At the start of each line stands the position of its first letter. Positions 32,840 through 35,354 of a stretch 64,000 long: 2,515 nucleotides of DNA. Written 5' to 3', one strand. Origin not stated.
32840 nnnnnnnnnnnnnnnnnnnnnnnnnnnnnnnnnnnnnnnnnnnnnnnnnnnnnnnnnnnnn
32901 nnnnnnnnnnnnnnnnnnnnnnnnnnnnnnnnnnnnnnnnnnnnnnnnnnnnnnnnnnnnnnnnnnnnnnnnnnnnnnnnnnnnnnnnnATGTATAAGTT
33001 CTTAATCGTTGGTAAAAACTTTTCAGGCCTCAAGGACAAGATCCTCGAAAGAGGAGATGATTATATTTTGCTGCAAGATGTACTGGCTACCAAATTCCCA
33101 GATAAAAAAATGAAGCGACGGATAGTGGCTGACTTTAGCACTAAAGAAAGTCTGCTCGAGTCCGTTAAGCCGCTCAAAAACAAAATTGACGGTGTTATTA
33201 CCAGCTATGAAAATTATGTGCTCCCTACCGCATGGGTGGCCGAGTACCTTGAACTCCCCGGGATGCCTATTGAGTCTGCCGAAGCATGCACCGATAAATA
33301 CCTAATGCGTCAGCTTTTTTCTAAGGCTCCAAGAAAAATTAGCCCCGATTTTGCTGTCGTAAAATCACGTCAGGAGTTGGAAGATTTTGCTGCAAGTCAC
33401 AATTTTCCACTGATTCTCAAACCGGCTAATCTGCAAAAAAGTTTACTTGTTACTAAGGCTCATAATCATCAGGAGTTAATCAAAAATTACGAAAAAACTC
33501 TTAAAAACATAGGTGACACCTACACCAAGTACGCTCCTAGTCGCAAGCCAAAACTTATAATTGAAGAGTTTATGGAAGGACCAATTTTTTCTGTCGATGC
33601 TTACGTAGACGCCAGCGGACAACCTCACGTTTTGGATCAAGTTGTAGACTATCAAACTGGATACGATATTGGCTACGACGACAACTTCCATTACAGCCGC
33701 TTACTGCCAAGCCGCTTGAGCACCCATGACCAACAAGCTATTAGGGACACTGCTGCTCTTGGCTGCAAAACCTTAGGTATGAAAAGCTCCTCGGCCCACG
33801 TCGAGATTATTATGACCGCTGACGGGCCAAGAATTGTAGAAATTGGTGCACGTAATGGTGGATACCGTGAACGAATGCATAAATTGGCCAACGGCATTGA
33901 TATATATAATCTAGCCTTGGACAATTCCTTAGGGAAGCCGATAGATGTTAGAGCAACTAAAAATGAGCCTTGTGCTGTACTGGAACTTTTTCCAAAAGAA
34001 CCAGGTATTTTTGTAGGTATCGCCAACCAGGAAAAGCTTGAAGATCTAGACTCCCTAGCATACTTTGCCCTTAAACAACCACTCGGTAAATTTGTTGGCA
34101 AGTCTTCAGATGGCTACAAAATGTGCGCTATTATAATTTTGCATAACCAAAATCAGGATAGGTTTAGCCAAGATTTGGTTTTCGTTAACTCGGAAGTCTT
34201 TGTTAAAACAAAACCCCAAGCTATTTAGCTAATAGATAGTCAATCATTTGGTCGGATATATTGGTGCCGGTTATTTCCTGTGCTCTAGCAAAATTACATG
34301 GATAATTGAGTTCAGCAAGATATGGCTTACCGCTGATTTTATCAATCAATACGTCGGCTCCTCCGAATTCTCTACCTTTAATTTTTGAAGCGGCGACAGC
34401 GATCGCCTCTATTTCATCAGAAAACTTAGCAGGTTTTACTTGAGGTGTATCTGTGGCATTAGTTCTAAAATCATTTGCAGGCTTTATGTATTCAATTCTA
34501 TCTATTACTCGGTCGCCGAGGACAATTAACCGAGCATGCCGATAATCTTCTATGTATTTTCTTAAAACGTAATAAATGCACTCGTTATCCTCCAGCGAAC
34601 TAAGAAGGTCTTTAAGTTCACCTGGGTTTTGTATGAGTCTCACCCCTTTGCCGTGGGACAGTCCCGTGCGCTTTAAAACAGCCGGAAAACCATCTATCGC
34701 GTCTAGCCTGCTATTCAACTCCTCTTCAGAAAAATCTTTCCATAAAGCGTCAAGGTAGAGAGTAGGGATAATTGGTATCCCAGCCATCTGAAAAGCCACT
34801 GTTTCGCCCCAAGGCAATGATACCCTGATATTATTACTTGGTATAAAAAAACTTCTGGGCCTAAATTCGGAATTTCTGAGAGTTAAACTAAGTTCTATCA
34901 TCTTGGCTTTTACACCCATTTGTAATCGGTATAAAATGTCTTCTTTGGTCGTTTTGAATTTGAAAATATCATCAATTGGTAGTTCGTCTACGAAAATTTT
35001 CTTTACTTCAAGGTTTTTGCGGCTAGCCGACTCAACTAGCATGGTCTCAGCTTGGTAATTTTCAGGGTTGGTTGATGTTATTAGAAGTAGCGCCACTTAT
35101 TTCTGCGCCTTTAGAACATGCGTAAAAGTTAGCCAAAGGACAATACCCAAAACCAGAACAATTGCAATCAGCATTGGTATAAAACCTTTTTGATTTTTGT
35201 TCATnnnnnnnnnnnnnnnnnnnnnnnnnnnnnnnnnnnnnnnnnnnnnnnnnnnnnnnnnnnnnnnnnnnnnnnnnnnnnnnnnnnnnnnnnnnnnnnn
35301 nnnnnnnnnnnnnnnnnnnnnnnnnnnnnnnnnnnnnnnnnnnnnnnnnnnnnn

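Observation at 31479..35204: Cluster of three ATP-grasp ligases plus a RimB-like aspartic protease (and a tiny TM peptide) next to the chaperone operon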

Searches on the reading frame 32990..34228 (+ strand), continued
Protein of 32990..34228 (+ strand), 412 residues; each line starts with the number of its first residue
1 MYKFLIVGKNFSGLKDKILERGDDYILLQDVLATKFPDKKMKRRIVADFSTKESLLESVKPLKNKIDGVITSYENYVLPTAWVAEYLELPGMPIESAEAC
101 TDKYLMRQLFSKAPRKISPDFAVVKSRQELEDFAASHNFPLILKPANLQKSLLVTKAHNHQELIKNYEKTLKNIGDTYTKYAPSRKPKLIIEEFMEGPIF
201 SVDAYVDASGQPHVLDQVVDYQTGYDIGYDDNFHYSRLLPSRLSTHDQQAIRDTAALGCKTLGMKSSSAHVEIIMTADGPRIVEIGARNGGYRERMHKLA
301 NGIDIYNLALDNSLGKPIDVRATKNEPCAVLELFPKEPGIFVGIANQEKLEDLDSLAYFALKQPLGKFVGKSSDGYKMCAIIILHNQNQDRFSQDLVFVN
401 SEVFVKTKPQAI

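Call 72: find_encoding_contigs(protein=P0286, flank=6000, max_places=2)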
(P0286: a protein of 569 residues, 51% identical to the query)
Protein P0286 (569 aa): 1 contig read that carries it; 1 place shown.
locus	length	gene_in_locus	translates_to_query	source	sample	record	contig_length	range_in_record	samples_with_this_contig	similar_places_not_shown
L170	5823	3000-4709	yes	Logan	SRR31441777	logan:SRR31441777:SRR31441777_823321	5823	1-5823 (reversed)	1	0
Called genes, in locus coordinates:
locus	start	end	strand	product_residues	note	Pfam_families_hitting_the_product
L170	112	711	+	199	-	PF01936:NYN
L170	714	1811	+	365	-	PF00226:DnaJ, PF01556:DnaJ_C, PF00684:DnaJ_CXXCXGXG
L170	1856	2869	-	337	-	PF00990:GGDEF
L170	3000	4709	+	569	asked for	PF13535:ATP-grasp_4, PF18603:LAL_C2 (faint), PF05618:RimB-like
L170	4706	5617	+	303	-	PF18030:Rimk_N, PF14397:ATPgrasp_ST (faint), PF02655:ATP-grasp_3, PF02955:GSH-S_ATP, PF08443:RimK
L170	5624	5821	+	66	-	?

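Call 73: find_encoding_contigs(protein=P0389, flank=6000, max_places=2)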
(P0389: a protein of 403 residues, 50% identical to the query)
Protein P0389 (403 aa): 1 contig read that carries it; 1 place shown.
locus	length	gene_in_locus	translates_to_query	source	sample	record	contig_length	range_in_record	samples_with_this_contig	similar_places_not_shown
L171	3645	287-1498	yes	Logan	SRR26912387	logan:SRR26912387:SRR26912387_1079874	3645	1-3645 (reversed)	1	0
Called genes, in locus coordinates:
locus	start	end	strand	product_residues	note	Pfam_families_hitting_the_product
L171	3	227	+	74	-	?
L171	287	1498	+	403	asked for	PF14243:R2K_3, PF18299:R2K_2 (faint), PF05618:RimB-like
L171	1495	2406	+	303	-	PF18030:Rimk_N, PF14397:ATPgrasp_ST (faint), PF02655:ATP-grasp_3, PF02955:GSH-S_ATP, PF08443:RimK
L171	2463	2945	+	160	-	PF02643:DUF192 (weak)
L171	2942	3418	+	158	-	-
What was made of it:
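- Replacement: an R2K-type ATP-grasp::RimB fusion occupies the G412 position ahead of rimK-DUF192-158aa (L171, call 73).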

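Call 79: find_encoding_contigs(protein=P0385, flank=8000, max_places=2)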
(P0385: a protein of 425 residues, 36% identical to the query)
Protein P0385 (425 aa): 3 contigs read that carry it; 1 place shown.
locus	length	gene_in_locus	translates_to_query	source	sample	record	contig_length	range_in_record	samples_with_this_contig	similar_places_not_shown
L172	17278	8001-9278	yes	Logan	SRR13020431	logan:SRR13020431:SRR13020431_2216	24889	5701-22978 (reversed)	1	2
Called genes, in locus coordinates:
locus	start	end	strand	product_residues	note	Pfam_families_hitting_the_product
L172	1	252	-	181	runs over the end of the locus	-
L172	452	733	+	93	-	-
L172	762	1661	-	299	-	PF03734:YkuD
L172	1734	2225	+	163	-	PF02308:MgtC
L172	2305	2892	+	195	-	PF00230:MIP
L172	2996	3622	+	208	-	PF09335:VTT_dom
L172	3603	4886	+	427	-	PF00890:FAD_binding_2, PF01134:GIDA (faint), PF01266:DAO (faint), PF03486:HI0933_like, PF07992:Pyr_redox_2 (faint), PF12831:FAD_oxidored, PF13450:NAD_binding_8 (faint), PF22780:HI0933_like_1st, +1 more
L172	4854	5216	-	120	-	PF01219:DAGK_prokar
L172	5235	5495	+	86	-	-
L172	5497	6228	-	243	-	PF13489:Methyltransf_23, PF13847:Methyltransf_31, PF08241:Methyltransf_11, PF08242:Methyltransf_12 (weak), PF13649:Methyltransf_25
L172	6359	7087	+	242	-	PF13462:Thioredoxin_4, PF01323:DSBA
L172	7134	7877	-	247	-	-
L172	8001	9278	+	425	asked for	PF07478:Dala_Dala_lig_C (faint), PF13535:ATP-grasp_4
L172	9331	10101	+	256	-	-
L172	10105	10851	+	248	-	PF03104:DNA_pol_B_exo1, PF13482:RNase_H_2, PF10108:DNA_pol_B_exo2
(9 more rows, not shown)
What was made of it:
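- A distant family member (P0385) stands alone (call 79).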

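Call 85: search_protein_families(library=pfam, proteins=[L025:6062-6523:-, L010:6064-6522:-, L004:6019-6498:-], max_evalue=0.01)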
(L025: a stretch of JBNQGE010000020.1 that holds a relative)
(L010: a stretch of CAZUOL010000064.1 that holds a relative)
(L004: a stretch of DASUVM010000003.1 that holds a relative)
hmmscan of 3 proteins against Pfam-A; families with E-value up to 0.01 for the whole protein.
L025:6062-6523:- (153 aa): 1 family
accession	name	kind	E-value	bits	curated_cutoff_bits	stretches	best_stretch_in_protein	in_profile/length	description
PF02643.20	DUF192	-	1.9e-26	92.5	27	1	49-152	2-95/96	Uncharacterized ACR, COG1430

L010:6064-6522:- (152 aa): 1 family
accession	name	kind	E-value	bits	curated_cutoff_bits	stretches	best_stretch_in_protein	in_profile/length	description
PF02643.20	DUF192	-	3.9e-31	107.5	27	1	48-149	2-93/96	Uncharacterized ACR, COG1430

L004:6019-6498:- (159 aa): 0 families

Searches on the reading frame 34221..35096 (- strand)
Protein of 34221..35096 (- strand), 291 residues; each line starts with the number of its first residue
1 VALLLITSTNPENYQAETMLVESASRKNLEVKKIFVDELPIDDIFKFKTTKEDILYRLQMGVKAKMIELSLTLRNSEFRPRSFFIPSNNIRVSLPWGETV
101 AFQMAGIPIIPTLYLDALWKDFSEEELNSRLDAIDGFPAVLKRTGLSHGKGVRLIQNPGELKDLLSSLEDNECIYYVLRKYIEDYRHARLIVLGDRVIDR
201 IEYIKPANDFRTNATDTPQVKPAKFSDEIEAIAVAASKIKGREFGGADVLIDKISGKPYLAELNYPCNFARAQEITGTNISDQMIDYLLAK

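Call 3: search_protein_families(library=pfam, proteins=[window:34221-35096:-], max_evalue=0.01)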
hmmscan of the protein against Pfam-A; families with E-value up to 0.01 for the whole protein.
window:34221-35096:- (291 aa): 4 families
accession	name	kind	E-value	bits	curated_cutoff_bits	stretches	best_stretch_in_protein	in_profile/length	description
PF08443.16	RimK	-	4.4e-17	62.7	21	1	123-288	26-188/188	RimK-like ATP-grasp domain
PF02955.21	GSH-S_ATP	-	0.00046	20.1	23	1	140-254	35-156/175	Prokaryotic glutathione synthetase, ATP-grasp domain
PF02786.22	CPSase_L_D2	-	0.0018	18.3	19.8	1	133-280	35-195/211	Carbamoyl-phosphate synthase L chain, ATP binding domain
PF02222.28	ATP-grasp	-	0.0046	17.1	27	1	123-182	18-76/179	ATP-grasp domain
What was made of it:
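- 34221..35096 (-): 'R291', a 291-aa divergent RimK-superfamily ATP-grasp ligase. It is an accessory gene in a hypervariable slot and is probably co-transcribed with dnaJ and the tiny ORF. PF08443 scores 62.7 bits (call 3).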

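Call 4: search_protein_families(library=ncbifam, proteins=[window:34221-35096:-], max_evalue=0.01)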
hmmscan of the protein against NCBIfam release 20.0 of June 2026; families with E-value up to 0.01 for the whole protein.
window:34221-35096:- (291 aa): 15 families
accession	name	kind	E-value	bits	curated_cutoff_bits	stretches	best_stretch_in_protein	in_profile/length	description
TIGR00768.1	rimK_fam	subfamily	1.9e-24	86.5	143.4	1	100-287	93-275/276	RimK family alpha-L-glutamate ligase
TIGR02144.1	LysX_arch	equivalog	6.4e-19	68.1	275.6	1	96-288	89-275/281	lysine biosynthesis protein LysX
NF040720.1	MptN_Meth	equivalog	1.4e-12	47.3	350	1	125-288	123-290/291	tetrahydromethanopterin:alpha-L-glutamate ligase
NF007764.0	PRK10446.1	equivalog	3.5e-08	33.1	331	1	130-288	129-286/300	30S ribosomal protein S6--L-glutamate ligase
TIGR04443.1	F420_CofF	equivalog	5.7e-08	32.1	300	1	136-264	129-255/283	coenzyme gamma-F420-2:alpha-L-glutamate ligase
TIGR00514.1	accC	equivalog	7.7e-07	28.3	626.5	1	102-201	123-222/449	acetyl-CoA carboxylase biotin carboxylase subunit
TIGR01380.1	glut_syn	equivalog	7.9e-06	25.1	299.05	1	139-288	156-308/312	glutathione synthase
NF006367.0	PRK08591.1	subfamily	4e-05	22.5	597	1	103-264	124-290/451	acetyl-CoA carboxylase biotin carboxylase subunit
NF006287.0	PRK08463.1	equivalog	5.6e-05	22.1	775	1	103-280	123-308/479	acetyl-CoA carboxylase subunit A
NF006286.0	PRK08462.1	equivalog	0.00036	19.5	740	1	102-285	125-315/445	acetyl-CoA carboxylase biotin carboxylase subunit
TIGR04356.1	grasp_GAK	hypoth_equivalog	0.00043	19.5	300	1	99-291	104-286/287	GAK system ATP-grasp enzyme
NF003573.0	PRK05246.1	equivalog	0.00045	19.1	272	1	141-289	159-310/316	glutathione synthase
NF006406.0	PRK08654.1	equivalog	0.00063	18.4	739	1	102-200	123-221/499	acetyl-CoA carboxylase biotin carboxylase subunit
NF005525.0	PRK07178.1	equivalog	0.003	16.3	768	1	102-283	122-309/471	acetyl-CoA carboxylase biotin carboxylase subunit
TIGR04187.1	GRASP_SAV_5884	subfamily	0.0074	15.5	350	1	178-288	200-311/312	ATP-grasp ribosomal peptide maturase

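Call 8: find_homologous_proteins(query=window:34221-35096:-)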
Query window:34221-35096:- (291 aa): 13 proteins with E <= 0.001 among 1947 candidates.
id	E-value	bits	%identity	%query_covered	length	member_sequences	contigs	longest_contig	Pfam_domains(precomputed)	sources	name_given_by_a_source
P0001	3.1e-188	642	100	100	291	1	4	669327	PF08443.17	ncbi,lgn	-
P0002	2.8e-93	331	50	100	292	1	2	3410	PF02786.23,PF08443.17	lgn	-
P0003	4.2e-76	274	45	99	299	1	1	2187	PF02955.22,PF08443.17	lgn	-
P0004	8.7e-76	273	44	100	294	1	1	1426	PF02955.22,PF08443.17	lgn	-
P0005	6.7e-75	270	45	100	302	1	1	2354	PF08443.17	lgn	-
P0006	4.5e-71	258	42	99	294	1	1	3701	PF08443.17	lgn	-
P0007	9.6e-65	237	41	100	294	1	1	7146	PF08443.17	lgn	-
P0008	2.5e-62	229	40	100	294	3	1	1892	PF08443.17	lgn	-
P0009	7.3e-50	188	45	83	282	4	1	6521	PF08443.17,PF07478.19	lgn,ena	-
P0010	1.9e-48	183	44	94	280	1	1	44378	PF08443.17,PF07478.19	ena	-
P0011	7.1e-44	169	45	67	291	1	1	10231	PF02955.22,PF02786.23,PF08443.17,PF07478.19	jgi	jgi:hypothetical protein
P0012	1.4e-35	141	42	65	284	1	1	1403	PF02955.22,PF08443.17,PF07478.19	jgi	-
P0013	9.7e-35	139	32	96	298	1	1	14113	PF02955.22,PF08443.17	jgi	jgi:hypothetical protein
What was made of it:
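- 34221..35096 (-): The protein search returned 13 proteins, one of them the window's own; the next best is 50% identical (call 8).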

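Call 10: find_encoding_contigs(protein=P0001, flank=10000, max_places=4)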
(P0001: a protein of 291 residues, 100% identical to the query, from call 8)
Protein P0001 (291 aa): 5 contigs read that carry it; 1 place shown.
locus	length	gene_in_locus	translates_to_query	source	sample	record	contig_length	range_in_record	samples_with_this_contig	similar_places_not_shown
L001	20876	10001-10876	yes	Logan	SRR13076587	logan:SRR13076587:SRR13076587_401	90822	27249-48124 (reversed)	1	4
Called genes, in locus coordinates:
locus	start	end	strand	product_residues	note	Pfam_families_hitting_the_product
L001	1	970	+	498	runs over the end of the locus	PF03023:MurJ, PF13440:Polysacc_synt_3 (weak), PF01554:MatE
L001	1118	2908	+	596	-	PF00009:GTP_EFTU, PF01926:MMR_HSR1 (weak), PF03144:GTP_EFTU_D2, PF00679:EFG_C, PF06421:LepA_C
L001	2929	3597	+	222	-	PF00625:Guanylate_kin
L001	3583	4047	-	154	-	PF00578:AhpC-TSA, PF08534:Redoxin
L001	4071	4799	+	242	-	PF00625:Guanylate_kin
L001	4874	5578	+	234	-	PF01628:HrcA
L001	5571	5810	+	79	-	-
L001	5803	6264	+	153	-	PF01025:GrpE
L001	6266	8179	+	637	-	PF00012:HSP70, PF06723:MreB_Mbl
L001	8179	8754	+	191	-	-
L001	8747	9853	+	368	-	PF00226:DnaJ, PF01556:DnaJ_C, PF00684:DnaJ_CXXCXGXG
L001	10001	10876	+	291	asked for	PF08443:RimK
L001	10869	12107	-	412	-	PF18130:ATPgrasp_N (weak), PF01071:GARS_A (faint), PF07478:Dala_Dala_lig_C (faint), PF13535:ATP-grasp_4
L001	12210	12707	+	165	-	PF05618:RimB-like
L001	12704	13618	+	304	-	PF18030:Rimk_N, PF14397:ATPgrasp_ST (faint), PF02655:ATP-grasp_3, PF02955:GSH-S_ATP, PF08443:RimK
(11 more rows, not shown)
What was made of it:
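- Checked: Gene callers start it at the ATG four codons in, giving 165 aa (call 10).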

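Call 11: find_encoding_contigs(protein=P0010, flank=10000, max_places=3)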
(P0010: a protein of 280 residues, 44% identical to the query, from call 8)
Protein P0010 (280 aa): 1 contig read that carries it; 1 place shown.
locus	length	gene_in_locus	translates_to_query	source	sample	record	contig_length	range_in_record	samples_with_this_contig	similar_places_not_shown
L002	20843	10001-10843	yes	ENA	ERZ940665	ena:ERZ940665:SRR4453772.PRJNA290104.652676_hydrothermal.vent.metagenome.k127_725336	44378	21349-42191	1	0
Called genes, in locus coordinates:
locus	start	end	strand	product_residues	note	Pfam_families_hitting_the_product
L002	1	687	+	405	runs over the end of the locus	PF02687:FtsX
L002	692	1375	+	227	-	PF13481:AAA_25 (faint), PF02463:SMC_N (faint), PF00005:ABC_tran, PF13304:AAA_21 (faint)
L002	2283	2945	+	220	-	PF13483:Lactamase_B_3, PF12706:Lactamase_B_2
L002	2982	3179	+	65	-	-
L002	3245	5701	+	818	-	PF00521:DNA_topoisoIV, PF03989:DNA_gyraseA_C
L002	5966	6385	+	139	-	-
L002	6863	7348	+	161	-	PF02075:RuvC, PF07066:DUF3882 (weak)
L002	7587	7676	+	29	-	-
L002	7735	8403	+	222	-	PF14402:7TM_transglut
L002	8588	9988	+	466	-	PF14397:ATPgrasp_ST, PF02655:ATP-grasp_3 (faint), PF08443:RimK (faint), PF05618:RimB-like (faint)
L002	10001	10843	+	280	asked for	PF08443:RimK, PF07478:Dala_Dala_lig_C (faint)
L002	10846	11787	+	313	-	PF02655:ATP-grasp_3 (faint), PF07478:Dala_Dala_lig_C (faint)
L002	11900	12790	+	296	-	PF02786:CPSase_L_D2 (weak), PF08443:RimK, PF02955:GSH-S_ATP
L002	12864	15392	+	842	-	PF00912:Transgly, PF00905:Transpeptidase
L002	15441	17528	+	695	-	PF02629:CoA_binding, PF13380:CoA_binding_2, PF13607:Succ_CoA_lig, PF19045:Ligase_CoA_2, PF13549:ATP-grasp_5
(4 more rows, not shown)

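Call 24: search_solved_structures(query=window:34221-35096:-, max_evalue=0.01)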
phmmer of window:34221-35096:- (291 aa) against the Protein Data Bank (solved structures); distinct sequences matched with E-value up to 0.01: 27.
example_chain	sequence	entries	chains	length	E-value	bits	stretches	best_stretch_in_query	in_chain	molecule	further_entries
5zct_A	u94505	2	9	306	7.2e-07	32.3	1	123-287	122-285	Ribosomal protein S6--L-glutamate ligase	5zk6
4iwx_A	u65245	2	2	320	8.1e-07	32.1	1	123-287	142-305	Ribosomal protein S6 modification protein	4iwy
7qyr_A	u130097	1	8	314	1.7e-05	27.8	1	124-288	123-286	Probable alpha-L-glutamate ligase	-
3vpd_A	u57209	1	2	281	2.1e-05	27.5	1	94-287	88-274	Ribosomal protein S6 modification protein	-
3ouu_A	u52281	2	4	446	7e-05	25.8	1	102-286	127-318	Biotin carboxylase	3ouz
7qys_A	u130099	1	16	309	7.9e-05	25.6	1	124-288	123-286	Probable alpha-L-glutamate ligase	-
2vpq_A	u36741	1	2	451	0.00017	24.5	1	104-202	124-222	ACETYL-COA CARBOXYLASE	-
1uc8_A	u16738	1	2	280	0.00039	23.3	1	94-288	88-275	lysine biosynthesis enzyme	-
8hz4_A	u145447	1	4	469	0.0004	23.3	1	104-200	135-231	Biotin carboxylase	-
9zvm_C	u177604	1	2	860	0.00051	23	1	102-264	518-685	Maltodextrin-binding protein,Biotin carboxylase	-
1uc9_A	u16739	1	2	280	0.00055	22.9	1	95-288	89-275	lysine biosynthesis enzyme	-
7kbl_A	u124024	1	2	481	0.00079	22.3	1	102-202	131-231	2-oxoglutarate carboxylase small subunit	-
7kct_A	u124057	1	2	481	0.00079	22.3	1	102-202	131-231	2-oxoglutarate carboxylase small subunit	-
7kc7_A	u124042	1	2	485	0.0011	21.9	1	102-202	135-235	2-oxoglutarate carboxylase small subunit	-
1ulz_A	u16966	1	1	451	0.0014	21.5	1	102-197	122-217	pyruvate carboxylase n-terminal domain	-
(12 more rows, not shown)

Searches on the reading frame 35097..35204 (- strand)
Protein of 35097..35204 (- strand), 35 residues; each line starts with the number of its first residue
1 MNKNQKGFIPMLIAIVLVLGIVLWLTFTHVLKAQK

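Call 85: search_protein_families(library=pfam, proteins=[window:35097-35204:-], max_evalue=0.01)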
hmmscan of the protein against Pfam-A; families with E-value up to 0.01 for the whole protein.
window:35097-35204:- (35 aa): 1 family
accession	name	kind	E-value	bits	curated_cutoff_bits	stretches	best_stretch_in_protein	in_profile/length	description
PF13179.11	DUF4006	-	0.00046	20.5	22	1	7-31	12-36/64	Family of unknown function (DUF4006)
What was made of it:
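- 35097..35204 (-): 35-aa single-TM ORF (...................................), 39 nt after dnaJ and abutting the R291 start. Weak DUF4006 hit of 20.5 bits, below the cutoff of 22 (call 85).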
